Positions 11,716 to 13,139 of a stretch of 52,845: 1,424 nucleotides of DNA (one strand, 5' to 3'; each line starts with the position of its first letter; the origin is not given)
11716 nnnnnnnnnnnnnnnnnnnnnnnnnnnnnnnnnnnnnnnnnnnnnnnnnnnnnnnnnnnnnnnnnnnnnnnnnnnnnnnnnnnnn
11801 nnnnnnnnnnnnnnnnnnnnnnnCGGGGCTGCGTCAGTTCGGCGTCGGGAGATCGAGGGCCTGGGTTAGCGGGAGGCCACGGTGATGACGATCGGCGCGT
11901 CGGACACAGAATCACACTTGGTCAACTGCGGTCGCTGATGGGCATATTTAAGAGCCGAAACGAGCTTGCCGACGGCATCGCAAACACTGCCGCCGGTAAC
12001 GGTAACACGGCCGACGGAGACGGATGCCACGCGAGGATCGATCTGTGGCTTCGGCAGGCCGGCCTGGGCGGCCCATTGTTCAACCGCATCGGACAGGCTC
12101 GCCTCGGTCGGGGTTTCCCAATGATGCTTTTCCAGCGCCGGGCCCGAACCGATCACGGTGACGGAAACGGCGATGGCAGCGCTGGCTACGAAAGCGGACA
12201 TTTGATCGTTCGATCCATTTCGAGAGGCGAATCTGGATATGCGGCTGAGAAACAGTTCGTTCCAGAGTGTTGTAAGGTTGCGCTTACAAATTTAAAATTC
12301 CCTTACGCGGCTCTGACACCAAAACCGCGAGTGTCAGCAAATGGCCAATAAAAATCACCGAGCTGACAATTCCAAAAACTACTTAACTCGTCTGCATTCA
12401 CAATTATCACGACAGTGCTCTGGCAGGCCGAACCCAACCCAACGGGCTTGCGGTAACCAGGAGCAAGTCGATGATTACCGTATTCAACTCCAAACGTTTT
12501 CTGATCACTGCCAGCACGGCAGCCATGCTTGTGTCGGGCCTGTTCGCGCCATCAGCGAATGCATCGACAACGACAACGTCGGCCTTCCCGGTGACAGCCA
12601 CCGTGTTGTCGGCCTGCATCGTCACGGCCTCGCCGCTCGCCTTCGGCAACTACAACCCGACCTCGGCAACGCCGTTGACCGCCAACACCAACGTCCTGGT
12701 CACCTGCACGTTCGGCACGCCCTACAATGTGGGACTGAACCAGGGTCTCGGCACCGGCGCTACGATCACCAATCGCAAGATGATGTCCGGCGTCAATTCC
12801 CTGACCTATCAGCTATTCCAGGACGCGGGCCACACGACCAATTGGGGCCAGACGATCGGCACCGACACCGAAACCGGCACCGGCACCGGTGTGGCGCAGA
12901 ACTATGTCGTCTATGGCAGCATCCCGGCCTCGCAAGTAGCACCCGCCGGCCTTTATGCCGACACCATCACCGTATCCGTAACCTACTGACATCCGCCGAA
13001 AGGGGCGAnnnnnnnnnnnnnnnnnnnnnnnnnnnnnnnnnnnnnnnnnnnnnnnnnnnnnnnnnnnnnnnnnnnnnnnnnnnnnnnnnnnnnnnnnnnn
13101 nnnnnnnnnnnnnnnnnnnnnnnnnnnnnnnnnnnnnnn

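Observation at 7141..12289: Two near-identical palindromes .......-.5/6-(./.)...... upstream of the cheY2-cheD2 operon and in the pilus control region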

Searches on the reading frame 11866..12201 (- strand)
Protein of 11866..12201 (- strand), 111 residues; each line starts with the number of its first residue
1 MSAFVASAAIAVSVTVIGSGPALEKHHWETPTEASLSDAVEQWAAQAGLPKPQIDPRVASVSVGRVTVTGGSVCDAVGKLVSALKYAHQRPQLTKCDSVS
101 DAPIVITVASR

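Call 10: search_protein_families(library=pfam, proteins=[window:11866-12201:-])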
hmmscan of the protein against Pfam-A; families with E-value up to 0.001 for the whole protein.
window:11866-12201:- (111 aa): 0 families

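Call 18: find_homologous_proteins(query=window:11866-12201:-, max_evalue=0.001)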
Query window:11866-12201:- (111 aa): 3 proteins with E <= 0.001 among 31 candidates.
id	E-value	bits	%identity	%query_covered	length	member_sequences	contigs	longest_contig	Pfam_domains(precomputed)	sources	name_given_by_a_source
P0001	1.5e-63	229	100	100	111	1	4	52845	-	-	-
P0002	3.4e-41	158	73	100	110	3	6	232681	-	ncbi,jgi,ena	jgi:hypothetical protein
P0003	3.7e-40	154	70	100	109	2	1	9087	-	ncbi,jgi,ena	jgi:hypothetical protein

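Call 19: find_encoding_contigs(protein=P0002, flank=10000, max_places=6)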
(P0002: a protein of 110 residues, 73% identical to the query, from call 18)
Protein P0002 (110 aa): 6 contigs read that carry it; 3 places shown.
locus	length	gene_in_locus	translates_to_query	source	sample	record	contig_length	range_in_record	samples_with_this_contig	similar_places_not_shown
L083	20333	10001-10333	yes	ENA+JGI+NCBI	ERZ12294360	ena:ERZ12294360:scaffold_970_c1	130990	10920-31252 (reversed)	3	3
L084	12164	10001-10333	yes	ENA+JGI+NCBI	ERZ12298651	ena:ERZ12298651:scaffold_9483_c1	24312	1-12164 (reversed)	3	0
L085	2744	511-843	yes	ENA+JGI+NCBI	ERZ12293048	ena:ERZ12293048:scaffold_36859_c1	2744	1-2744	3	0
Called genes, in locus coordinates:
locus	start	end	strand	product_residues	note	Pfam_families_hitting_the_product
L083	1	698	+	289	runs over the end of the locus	PF06629:MipA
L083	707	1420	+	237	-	-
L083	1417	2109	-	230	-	-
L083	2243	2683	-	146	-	-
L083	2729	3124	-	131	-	PF01124:MAPEG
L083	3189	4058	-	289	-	PF00561:Abhydrolase_1, PF12697:Abhydrolase_6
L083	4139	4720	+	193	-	PF00440:TetR_N, PF21351:TetR_C_41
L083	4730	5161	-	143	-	-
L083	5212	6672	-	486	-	PF02696:SelO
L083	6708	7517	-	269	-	PF01987:AIM24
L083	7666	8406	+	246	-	PF00106:adh_short, PF13561:adh_short_C2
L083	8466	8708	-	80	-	-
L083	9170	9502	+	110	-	-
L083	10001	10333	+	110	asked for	-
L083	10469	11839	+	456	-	PF00860:Xan_ur_permease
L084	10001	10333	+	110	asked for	-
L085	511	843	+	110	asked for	-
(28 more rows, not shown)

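Call 20: find_encoding_contigs(protein=P0003, flank=10000, max_places=6)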
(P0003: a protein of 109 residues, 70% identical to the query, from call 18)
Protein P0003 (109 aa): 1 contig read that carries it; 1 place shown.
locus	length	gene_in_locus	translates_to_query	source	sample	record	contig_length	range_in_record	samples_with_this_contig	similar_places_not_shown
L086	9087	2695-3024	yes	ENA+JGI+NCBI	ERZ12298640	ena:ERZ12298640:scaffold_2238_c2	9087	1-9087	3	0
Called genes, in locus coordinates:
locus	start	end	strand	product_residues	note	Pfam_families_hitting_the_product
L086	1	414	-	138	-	?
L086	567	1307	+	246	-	PF00106:adh_short, PF13561:adh_short_C2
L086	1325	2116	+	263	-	-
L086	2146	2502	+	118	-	PF07237:DUF1428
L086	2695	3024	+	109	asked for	-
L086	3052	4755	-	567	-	PF00078:RVT_1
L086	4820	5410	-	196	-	PF12276:DUF3617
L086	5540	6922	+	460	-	PF00860:Xan_ur_permease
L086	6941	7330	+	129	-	PF00903:Glyoxalase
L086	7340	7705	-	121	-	PF02452:PemK_toxin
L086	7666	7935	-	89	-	-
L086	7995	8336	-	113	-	PF04993:TfoX_N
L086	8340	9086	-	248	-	?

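Call 28: search_protein_families(library=ncbifam, proteins=[window:11866-12201:-], max_evalue=0.01)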
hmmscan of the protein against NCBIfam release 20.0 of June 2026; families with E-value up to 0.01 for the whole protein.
window:11866-12201:- (111 aa): 0 families

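Call 58: predict_structure(alignment_id=A5)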
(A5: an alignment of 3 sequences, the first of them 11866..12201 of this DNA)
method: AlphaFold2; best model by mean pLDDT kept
length: 111 residues; sequences in the alignment: 3
mean_pLDDT: 43.2   pTM: 0.34
mean pLDDT of the five models: 43.2, 41.2, 38.0, 37.4, 37.1
residues with pLDDT >= 90: 0; 70-90: 0; 50-70: 27; < 50: 84
segments of 3 or more residues with pLDDT < 50: 1-34, 55-74, 81-104, 107-111
pLDDT, mean of each block of 10 residues (from residue 1): 28 42 37 51 58 48 42 50 39 38 43 31
secondary structure, 60 per line:
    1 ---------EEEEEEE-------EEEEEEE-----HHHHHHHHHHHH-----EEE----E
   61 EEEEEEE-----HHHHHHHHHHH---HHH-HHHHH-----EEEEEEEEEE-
elements in order: E10-16 E24-30 H36-47 E53-55 E60-67 H73-83 H91-95 E101-110

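Call 59: search_protein_representatives(alignment_id=A5)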
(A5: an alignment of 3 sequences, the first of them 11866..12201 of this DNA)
Query: 3 sequences, 110 profile positions. Proteins with E-value up to 0.001 (for the whole library): 21; up to 1e-10: 17; up to 1e-30: 2. The best 21 are listed.
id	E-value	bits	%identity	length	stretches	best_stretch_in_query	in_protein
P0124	6.4e-38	145.5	-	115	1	1-110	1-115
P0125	2.8e-31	124.1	-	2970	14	27-78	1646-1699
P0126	1.1e-25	106.1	-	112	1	1-110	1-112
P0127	1.2e-24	102.8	-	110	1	3-105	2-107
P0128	4.4e-24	101.0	-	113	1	1-106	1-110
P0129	3.1e-20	88.6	-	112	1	2-103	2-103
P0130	2.0e-19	86.0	-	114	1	2-107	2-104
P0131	2.9e-17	79.0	-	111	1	5-108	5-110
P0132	5.1e-16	75.0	-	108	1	1-100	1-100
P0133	2.7e-15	72.7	-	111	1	1-108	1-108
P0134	9.4e-15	71.0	-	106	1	3-106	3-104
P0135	1.6e-14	70.2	-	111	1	3-106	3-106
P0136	3.1e-14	69.3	-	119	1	1-107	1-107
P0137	3.2e-13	66.1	-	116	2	8-102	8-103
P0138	2.2e-12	63.3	-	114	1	7-105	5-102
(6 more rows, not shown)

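Call 62: find_homologous_proteins(query=A6, max_evalue=0.001)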
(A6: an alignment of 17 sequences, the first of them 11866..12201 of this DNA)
Query A6 (17 sequences) (111 aa, profile of the alignment): 18 proteins with E <= 0.001 among 8000 candidates.
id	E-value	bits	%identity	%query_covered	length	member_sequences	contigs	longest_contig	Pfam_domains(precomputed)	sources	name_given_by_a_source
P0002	1.6e-39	152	73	100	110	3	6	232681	-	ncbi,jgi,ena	jgi:hypothetical protein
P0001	1.8e-39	152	100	100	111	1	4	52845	-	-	-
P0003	2.5e-39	152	70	100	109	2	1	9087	-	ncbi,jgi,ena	jgi:hypothetical protein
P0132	2.0e-34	136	39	88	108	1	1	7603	-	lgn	-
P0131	5.4e-34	135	40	99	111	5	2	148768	-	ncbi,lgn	-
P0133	9.3e-34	134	35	73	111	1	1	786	-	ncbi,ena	-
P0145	6.5e-33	131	38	67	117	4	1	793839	-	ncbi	-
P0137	1.5e-32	130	38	67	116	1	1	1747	-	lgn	-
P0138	2.7e-32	129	34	93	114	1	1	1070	-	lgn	-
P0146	3.5e-32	129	35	76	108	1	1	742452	-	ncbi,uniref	ncbi:hypothetical protein ACFSM5_13580 [Lacibacterium aquatile]|uniref:Uncharacterized protein n=1 T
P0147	1.9e-30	123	50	83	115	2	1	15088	-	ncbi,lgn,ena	-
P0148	5.6e-30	122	52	77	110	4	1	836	-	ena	-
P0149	1.2e-29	121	33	70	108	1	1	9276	-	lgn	-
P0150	2.2e-29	120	51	87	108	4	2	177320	-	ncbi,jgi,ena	jgi:hypothetical protein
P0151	2.8e-29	119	49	86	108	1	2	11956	-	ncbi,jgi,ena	jgi:hypothetical protein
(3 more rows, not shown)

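Call 63: find_encoding_contigs(protein=P0150, flank=10000, max_places=2)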
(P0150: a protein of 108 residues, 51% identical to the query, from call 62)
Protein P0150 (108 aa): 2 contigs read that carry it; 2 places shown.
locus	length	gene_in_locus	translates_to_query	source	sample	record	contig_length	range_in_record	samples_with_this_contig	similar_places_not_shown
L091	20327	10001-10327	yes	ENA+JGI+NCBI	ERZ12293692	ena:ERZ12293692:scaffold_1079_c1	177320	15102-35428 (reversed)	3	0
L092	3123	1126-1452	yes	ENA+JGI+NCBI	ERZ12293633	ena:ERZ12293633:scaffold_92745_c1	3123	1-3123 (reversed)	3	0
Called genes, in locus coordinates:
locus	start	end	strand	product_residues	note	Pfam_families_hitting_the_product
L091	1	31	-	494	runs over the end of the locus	PF00171:Aldedh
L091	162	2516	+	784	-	PF07715:Plug, PF00593:TonB_dep_Rec_b-barrel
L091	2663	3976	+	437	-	PF00120:Gln-synt_C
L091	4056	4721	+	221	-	PF00392:GntR, PF07729:FCD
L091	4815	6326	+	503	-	PF00989:PAS (weak), PF08448:PAS_4, PF08447:PAS_3, PF13426:PAS_9, PF08448:PAS_4, PF13426:PAS_9, PF08447:PAS_3, PF00015:MCPsignal, +1 more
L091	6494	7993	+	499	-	PF00989:PAS, PF08447:PAS_3, PF08448:PAS_4, PF13426:PAS_9, PF08448:PAS_4, PF13426:PAS_9, PF08447:PAS_3, PF00015:MCPsignal, +2 more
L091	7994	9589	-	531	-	PF01019:G_glu_transpept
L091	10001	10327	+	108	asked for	-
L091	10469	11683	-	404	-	PF07690:MFS_1, PF23262:NFD4_C (weak), PF07690:MFS_1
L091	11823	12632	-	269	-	PF09916:DUF2145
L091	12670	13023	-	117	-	-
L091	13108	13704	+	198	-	PF13305:TetR_C_33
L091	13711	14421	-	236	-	PF00005:ABC_tran, PF13304:AAA_21 (faint)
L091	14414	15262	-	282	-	PF13476:AAA_23 (faint), PF00005:ABC_tran, PF13304:AAA_21 (faint), PF12399:BCA_ABC_TP_C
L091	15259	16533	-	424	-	PF11862:DUF3382, PF02653:BPD_transp_2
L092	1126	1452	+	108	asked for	-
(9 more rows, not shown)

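Call 64: find_encoding_contigs(protein=P0146, flank=10000, max_places=2)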
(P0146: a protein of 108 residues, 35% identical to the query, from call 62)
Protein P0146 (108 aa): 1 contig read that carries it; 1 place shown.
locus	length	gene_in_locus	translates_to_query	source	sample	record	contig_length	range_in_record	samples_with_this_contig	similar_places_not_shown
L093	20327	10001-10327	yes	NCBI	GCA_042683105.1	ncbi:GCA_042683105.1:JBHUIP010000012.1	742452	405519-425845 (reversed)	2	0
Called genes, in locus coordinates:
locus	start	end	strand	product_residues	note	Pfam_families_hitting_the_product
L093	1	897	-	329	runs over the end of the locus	-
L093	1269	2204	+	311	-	PF00126:HTH_1, PF03466:LysR_substrate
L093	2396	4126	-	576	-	PF00920:ILVD_EDD_N, PF24877:ILV_EDD_C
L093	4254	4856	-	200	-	-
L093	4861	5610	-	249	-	-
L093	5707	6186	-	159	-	PF05229:SCPU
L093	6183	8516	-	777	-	PF00577:Usher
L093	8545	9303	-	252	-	PF00345:PapD_N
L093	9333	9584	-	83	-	PF05229:SCPU (weak)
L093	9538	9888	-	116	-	PF05229:SCPU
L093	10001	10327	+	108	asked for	-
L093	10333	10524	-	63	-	-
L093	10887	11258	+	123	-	-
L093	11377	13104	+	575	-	PF05227:CHASE3, PF00512:HisKA, PF02518:HATPase_c, PF00072:Response_reg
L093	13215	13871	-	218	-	PF00072:Response_reg, PF00196:GerE, PF08281:Sigma70_r4_2 (weak)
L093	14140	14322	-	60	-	-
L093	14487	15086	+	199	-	PF00392:GntR, PF07729:FCD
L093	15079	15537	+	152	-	PF02566:OsmC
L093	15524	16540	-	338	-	PF00155:Aminotran_1_2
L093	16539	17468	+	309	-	PF03186:CobD_Cbib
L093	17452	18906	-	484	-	PF01656:CbiA, PF13500:AAA_26, PF07685:GATase_3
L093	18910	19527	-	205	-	PF12557:Co_AT_N, PF02572:CobA_CobO_BtuR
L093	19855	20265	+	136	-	PF01257:2Fe-2S_thioredx (weak), PF07845:DUF1636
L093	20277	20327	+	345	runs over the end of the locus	PF02492:cobW, PF07683:CobW_C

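Call 65: find_encoding_contigs(protein=P0147, flank=10000, max_places=2)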
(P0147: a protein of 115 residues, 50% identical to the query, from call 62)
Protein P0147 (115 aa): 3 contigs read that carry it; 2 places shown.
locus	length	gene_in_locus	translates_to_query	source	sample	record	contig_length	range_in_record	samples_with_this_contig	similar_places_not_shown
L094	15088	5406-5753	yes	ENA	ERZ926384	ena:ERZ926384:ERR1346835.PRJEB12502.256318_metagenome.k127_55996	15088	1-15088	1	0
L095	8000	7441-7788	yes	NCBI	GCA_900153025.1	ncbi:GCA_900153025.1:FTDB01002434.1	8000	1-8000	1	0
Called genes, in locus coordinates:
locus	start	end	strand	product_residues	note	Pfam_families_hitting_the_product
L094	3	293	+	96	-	?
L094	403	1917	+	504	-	PF00989:PAS, PF08448:PAS_4, PF08447:PAS_3, PF13426:PAS_9, PF08448:PAS_4, PF13426:PAS_9, PF08447:PAS_3, PF00015:MCPsignal, +1 more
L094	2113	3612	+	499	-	PF00989:PAS, PF08447:PAS_3, PF08448:PAS_4, PF13426:PAS_9, PF00989:PAS, PF08448:PAS_4, PF13426:PAS_9, PF08447:PAS_3, +1 more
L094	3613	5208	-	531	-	PF01019:G_glu_transpept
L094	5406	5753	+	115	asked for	-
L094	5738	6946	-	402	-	PF07690:MFS_1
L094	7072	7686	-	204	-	PF07336:ABATE, PF11706:zf-CGNR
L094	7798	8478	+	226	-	PF12697:Abhydrolase_6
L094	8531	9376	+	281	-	PF00561:Abhydrolase_1, PF12697:Abhydrolase_6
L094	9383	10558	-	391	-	PF01590:GAF, PF13185:GAF_2, PF07568:HisKA_2, PF13581:HATPase_c_2, PF02518:HATPase_c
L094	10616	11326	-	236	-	PF00005:ABC_tran, PF13304:AAA_21 (faint)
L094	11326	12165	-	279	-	PF00005:ABC_tran, PF13304:AAA_21 (faint), PF12399:BCA_ABC_TP_C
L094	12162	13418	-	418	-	PF11862:DUF3382, PF02653:BPD_transp_2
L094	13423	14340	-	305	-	PF02653:BPD_transp_2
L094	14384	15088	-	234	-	?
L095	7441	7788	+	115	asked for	-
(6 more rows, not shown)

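Call 76: find_encoding_contigs(protein=P0131, flank=10000, max_places=2)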
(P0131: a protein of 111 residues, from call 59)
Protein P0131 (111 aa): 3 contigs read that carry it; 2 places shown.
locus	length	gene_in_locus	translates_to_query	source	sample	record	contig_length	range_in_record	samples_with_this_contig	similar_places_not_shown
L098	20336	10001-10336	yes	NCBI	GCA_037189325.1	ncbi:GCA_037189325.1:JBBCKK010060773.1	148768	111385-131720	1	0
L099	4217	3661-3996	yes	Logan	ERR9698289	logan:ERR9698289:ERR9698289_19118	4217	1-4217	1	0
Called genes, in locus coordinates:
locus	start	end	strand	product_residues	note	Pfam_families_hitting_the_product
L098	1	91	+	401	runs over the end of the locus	PF04055:Radical_SAM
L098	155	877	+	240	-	-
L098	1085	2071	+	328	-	PF01544:CorA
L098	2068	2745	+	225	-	PF00293:NUDIX (weak)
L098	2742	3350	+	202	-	PF00293:NUDIX (faint)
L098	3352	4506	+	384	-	PF00083:Sugar_tr, PF12832:MFS_1_like, PF13347:MFS_2 (faint), PF07690:MFS_1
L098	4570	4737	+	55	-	PF00471:Ribosomal_L33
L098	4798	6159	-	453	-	PF00072:Response_reg, PF00990:GGDEF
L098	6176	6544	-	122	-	PF00072:Response_reg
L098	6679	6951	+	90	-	PF12096:DUF3572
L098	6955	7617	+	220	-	-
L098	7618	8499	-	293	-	PF00126:HTH_1, PF03466:LysR_substrate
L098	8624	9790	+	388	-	PF00202:Aminotran_3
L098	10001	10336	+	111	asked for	-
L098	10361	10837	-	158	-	PF05229:SCPU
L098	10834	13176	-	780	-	PF00577:Usher, PF13953:PapC_C (weak)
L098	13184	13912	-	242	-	PF00345:PapD_N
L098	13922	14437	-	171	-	PF05229:SCPU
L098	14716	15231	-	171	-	PF05229:SCPU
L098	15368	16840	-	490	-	PF00512:HisKA, PF02518:HATPase_c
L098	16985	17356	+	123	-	PF00072:Response_reg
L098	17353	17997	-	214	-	PF00072:Response_reg, PF00196:GerE, PF08281:Sigma70_r4_2 (weak)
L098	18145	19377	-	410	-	PF00579:tRNA-synt_1b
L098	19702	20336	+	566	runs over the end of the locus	PF02366:PMT, PF13231:PMT_2, PF18583:Arnt_C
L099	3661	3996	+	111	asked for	-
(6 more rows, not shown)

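Call 89: find_related_loci(query=A10, collection=metagenome_contigs, flank=8000)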
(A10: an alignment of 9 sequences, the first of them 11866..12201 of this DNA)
Query A10 (111 aa) in metagenome_contigs; peptide patterns used: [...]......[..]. (x = any residue, [..] = any of these).
50 stretches matched a pattern; 13 encode a relative of the query (tblastn E <= 1e-3); 13 distinct loci.
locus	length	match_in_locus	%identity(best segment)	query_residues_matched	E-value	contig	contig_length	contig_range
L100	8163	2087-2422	52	3-111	7e-32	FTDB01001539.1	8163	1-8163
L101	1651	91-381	56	3-96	2e-30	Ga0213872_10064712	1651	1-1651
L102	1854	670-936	53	23-111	2e-29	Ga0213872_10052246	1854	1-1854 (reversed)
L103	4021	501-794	54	3-98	1e-28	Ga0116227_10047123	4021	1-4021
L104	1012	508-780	51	21-111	1e-28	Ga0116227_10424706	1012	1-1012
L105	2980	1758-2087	49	3-111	1e-27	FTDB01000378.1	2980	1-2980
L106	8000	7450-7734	50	5-96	6e-27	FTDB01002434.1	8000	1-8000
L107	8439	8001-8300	50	3-99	1e-26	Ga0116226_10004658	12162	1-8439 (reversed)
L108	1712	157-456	50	3-99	1e-26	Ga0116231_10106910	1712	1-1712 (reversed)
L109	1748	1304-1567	49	12-96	5e-24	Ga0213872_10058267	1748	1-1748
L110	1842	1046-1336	47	3-96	5e-23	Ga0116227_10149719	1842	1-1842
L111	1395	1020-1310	49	3-96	4e-23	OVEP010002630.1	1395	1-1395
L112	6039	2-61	75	77-96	1e-5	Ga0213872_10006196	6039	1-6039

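Call 100: find_encoding_contigs(protein=P0145, flank=10000, max_places=1)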
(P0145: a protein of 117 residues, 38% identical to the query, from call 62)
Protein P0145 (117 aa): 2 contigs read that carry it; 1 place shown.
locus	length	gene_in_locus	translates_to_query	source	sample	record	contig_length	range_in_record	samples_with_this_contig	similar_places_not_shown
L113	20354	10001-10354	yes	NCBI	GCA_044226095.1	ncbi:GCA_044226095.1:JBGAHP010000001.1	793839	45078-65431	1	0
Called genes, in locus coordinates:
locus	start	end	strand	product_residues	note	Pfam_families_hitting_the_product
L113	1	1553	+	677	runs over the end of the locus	PF05170:AsmA, PF05359:DUF748, PF05170:AsmA, PF13116:YhdP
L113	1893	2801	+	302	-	PF02668:TauD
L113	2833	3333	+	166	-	PF04314:LpqE-like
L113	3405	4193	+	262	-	-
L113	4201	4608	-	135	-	PF00072:Response_reg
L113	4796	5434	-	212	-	PF00072:Response_reg, PF00196:GerE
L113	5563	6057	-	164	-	PF05229:SCPU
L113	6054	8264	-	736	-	PF00577:Usher, PF13953:PapC_C (weak)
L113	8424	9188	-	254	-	PF00345:PapD_N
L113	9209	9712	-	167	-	PF05229:SCPU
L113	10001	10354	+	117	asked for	-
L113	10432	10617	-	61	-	PF13396:PLDc_N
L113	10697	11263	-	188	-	PF14366:DUF4410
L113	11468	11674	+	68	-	-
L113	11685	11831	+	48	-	-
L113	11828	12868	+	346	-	PF01794:Ferric_reduct, PF00355:Rieske, PF13806:Rieske_2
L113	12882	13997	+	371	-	PF00355:Rieske, PF03358:FMN_red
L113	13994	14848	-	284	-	-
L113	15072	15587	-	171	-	PF09411:PagL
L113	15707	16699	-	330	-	PF00561:Abhydrolase_1, PF12146:Hydrolase_4, PF12697:Abhydrolase_6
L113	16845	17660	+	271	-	PF00565:SNase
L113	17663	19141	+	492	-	PF01435:Peptidase_M48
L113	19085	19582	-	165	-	PF12694:cpYpsA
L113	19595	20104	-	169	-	PF12694:cpYpsA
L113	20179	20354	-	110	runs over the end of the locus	PF07372:DUF1491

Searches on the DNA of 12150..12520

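Call 72: search_rna_families(source=window, start=12150, end=12520, threshold=evalue, max_evalue=1)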
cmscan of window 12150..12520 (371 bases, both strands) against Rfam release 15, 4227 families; matches with E-value up to 1: 1.
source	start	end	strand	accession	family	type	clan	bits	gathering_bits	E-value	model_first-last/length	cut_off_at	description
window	12417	12452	-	RF01232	snoR442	Gene; snRNA; snoRNA; CD-box;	-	18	50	0.19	1-46/46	no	Small nucleolar RNA R442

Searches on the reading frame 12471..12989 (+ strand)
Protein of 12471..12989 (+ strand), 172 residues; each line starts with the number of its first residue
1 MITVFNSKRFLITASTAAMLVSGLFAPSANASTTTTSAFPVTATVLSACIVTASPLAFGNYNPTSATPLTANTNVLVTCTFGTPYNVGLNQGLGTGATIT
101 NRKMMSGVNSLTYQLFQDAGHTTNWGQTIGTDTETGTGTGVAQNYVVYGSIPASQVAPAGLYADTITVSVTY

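Call 10: search_protein_families(library=pfam, proteins=[window:12471-12989:+])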
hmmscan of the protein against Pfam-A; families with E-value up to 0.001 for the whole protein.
window:12471-12989:+ (172 aa): 1 family
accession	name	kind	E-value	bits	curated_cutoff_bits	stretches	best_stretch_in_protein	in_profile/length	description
PF05229.21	SCPU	-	2.6e-34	119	22.4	1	36-168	2-137/138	Spore Coat Protein U domain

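Call 16: find_encoding_contigs(protein=window:12471-12989:+, flank=10000, max_places=10)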
Protein window:12471-12989:+ (172 aa): 2 contigs read that carry it; 2 places shown.
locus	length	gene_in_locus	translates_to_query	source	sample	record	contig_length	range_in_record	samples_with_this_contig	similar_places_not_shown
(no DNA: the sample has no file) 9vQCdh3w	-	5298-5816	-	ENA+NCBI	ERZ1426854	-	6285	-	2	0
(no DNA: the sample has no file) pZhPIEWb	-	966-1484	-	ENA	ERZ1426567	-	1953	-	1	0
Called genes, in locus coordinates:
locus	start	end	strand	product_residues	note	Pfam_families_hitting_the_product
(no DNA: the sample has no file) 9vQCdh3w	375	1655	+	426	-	PF00072:Response_reg, PF00563:EAL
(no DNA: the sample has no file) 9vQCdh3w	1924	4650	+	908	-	PF03924:CHASE, PF00989:PAS, PF08448:PAS_4 (weak), PF13426:PAS_9, PF08447:PAS_3 (weak), PF00512:HisKA (weak), PF02518:HATPase_c, PF00072:Response_reg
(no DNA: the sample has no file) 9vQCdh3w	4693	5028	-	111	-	-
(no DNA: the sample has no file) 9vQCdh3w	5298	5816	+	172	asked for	PF05229:SCPU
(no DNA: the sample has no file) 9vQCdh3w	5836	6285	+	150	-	?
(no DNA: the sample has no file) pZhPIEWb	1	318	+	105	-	?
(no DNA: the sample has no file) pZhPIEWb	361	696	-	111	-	-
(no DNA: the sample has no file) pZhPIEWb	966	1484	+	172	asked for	PF05229:SCPU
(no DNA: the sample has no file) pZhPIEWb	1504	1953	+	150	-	?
